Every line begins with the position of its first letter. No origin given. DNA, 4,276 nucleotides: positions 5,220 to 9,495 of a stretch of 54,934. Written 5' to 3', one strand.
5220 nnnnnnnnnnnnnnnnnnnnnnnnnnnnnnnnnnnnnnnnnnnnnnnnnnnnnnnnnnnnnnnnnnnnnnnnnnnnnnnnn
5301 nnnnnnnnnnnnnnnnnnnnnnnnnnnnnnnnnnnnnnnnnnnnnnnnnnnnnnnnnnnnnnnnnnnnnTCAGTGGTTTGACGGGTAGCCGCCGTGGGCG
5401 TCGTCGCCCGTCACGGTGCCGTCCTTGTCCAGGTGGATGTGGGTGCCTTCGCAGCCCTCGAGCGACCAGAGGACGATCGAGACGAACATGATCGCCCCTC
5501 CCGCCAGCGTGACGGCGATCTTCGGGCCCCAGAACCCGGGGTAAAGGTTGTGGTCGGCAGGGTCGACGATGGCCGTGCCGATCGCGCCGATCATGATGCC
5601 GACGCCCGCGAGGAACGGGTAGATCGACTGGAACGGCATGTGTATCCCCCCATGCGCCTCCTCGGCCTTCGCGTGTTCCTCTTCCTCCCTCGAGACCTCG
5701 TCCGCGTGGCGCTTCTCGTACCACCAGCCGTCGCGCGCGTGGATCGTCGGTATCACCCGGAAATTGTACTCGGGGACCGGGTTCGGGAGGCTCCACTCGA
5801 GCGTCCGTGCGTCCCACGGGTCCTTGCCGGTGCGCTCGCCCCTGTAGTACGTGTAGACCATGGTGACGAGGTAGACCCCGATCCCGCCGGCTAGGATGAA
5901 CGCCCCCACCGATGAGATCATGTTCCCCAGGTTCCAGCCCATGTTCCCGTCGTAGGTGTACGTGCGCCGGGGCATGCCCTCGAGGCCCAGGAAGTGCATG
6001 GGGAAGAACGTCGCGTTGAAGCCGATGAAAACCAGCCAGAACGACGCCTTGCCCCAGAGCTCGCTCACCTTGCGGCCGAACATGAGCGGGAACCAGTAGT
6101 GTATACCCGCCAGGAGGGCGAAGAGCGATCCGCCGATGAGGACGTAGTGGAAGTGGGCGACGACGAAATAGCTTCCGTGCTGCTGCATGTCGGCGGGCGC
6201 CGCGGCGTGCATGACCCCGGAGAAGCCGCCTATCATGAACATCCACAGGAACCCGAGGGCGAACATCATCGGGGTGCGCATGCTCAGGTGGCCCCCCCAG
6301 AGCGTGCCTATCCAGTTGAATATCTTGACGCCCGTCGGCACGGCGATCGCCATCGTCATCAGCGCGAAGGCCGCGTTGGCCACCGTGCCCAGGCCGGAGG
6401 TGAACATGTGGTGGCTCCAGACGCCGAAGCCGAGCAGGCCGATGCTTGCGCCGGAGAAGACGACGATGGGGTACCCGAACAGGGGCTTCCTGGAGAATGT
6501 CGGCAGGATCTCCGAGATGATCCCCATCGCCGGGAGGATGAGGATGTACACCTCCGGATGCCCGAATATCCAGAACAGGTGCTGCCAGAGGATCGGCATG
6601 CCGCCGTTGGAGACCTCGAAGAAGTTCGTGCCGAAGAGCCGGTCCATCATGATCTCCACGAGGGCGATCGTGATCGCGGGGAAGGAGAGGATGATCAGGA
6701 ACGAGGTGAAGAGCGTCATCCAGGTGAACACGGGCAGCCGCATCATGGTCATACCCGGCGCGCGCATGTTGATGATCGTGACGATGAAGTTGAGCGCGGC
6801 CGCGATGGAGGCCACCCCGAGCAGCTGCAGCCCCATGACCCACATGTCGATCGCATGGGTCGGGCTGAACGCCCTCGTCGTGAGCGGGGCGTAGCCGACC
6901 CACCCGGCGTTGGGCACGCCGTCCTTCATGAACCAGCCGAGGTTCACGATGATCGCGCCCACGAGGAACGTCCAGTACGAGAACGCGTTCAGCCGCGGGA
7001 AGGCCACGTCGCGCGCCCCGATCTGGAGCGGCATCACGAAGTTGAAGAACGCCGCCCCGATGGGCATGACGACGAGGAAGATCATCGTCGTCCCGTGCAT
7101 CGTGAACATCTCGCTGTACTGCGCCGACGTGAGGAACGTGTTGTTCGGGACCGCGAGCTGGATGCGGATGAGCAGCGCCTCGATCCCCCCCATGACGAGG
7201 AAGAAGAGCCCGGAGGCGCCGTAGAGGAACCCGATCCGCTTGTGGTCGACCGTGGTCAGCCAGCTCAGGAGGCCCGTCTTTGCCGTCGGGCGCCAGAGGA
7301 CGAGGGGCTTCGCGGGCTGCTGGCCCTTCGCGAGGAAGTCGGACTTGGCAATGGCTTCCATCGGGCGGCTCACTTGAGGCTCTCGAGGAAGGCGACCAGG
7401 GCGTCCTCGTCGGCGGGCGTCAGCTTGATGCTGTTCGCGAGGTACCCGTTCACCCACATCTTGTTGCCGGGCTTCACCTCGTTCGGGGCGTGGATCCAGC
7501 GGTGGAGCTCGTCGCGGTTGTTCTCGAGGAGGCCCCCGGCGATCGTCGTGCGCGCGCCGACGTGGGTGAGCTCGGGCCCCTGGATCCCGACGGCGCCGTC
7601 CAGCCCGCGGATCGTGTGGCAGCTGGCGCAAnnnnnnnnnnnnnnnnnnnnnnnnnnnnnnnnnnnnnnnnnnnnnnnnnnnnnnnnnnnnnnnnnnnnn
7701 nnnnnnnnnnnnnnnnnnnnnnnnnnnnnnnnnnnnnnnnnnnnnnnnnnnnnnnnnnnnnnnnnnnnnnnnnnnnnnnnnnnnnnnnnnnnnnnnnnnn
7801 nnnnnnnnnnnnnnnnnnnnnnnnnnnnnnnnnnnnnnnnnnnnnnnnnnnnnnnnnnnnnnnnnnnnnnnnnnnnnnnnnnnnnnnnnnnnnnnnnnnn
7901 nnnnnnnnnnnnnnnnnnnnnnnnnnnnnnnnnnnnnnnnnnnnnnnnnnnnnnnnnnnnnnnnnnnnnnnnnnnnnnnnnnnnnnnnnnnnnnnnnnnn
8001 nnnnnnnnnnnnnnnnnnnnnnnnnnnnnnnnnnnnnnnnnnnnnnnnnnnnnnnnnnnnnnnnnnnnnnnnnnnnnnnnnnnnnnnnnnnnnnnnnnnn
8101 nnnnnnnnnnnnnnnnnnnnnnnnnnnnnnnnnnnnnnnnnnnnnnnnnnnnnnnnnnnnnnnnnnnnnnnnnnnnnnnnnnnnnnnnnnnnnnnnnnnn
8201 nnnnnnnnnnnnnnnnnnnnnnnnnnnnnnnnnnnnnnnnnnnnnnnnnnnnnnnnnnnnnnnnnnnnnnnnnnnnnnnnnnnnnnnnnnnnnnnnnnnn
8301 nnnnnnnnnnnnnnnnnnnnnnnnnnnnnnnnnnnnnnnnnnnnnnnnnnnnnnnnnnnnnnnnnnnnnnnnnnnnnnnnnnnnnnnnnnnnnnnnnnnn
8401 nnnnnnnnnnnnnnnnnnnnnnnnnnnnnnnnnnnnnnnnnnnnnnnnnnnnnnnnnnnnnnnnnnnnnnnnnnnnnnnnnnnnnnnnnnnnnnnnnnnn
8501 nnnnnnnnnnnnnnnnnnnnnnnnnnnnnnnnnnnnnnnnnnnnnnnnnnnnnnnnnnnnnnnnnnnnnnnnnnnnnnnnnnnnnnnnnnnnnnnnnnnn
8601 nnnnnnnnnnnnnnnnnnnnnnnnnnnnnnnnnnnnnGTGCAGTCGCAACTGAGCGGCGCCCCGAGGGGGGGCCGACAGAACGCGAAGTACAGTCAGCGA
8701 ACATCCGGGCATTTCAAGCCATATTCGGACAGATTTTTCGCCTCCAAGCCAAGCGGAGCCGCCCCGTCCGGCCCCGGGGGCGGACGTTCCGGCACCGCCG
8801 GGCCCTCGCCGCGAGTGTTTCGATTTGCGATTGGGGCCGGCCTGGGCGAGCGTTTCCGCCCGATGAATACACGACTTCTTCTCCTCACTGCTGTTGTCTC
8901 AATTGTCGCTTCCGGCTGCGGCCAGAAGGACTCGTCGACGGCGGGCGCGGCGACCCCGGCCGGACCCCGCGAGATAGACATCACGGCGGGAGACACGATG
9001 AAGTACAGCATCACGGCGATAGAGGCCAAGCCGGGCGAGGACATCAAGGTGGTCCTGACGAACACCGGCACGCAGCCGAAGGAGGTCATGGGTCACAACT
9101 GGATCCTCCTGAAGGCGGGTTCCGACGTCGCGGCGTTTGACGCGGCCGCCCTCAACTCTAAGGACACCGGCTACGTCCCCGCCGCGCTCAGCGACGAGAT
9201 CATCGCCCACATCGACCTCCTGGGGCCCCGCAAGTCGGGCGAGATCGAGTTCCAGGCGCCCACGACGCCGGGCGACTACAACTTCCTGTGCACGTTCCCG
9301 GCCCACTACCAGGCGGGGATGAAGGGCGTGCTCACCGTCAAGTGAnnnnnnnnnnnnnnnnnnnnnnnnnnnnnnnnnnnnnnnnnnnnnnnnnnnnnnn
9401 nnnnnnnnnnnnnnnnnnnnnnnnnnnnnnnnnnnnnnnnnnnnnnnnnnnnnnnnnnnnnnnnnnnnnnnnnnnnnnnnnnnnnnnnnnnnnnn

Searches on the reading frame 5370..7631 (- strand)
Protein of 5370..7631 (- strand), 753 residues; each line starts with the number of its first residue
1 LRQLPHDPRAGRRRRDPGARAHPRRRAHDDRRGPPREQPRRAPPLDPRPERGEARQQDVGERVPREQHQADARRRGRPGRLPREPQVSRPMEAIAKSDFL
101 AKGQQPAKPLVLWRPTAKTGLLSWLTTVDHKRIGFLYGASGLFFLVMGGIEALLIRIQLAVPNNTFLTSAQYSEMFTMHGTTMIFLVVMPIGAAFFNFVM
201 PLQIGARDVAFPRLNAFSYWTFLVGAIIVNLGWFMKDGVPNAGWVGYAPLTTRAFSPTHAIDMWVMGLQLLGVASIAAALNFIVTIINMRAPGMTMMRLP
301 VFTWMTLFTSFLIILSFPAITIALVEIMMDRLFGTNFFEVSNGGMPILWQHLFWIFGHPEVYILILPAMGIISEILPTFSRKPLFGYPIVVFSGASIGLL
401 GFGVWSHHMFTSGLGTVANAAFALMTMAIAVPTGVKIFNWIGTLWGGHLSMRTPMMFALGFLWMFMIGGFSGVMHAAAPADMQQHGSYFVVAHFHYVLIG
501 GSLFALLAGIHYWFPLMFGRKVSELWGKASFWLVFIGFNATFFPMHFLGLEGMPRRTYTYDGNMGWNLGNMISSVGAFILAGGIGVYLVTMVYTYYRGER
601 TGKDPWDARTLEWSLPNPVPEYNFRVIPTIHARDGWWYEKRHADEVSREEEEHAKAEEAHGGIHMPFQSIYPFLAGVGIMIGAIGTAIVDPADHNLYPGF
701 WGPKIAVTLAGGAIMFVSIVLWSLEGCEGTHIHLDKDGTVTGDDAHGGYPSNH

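Call 70: search_protein_families(library=pfam, proteins=[window:5370-7631:-], max_evalue=0.001)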
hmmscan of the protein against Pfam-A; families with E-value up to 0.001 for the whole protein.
window:5370-7631:- (753 aa): 1 family
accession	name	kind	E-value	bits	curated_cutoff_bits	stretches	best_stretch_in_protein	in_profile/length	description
PF00115.25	COX1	-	3.3e-155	517.7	34.8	1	132-579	1-436/436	Cytochrome C and Quinol oxidase polypeptide I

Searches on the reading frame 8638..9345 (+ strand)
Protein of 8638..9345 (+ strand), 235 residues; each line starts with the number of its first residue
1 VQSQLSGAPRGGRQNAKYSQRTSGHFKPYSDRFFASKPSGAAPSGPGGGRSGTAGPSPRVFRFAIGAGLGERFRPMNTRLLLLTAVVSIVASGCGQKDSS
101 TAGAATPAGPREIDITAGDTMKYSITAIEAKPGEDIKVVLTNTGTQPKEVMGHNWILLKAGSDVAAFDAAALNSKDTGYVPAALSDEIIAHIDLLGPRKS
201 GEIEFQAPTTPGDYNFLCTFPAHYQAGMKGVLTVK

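Call 70: search_protein_families(library=pfam, proteins=[window:8638-9345:+], max_evalue=0.001)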
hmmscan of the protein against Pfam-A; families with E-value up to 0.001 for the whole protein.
window:8638-9345:+ (235 aa): 3 families
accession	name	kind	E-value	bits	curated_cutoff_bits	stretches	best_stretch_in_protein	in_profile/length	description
PF00127.26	Copper-bind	-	2.4e-12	47.5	21.2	1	114-235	6-99/99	Copper binding proteins, plastocyanin/azurin family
PF13473.12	Cupredoxin_1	-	3.9e-06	27.3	27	0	107-151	17-60/104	Cupredoxin-like domain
PF07731.20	Cu-oxidase_2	-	0.00034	20.8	20.4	1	117-235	24-134/137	Multicopper oxidase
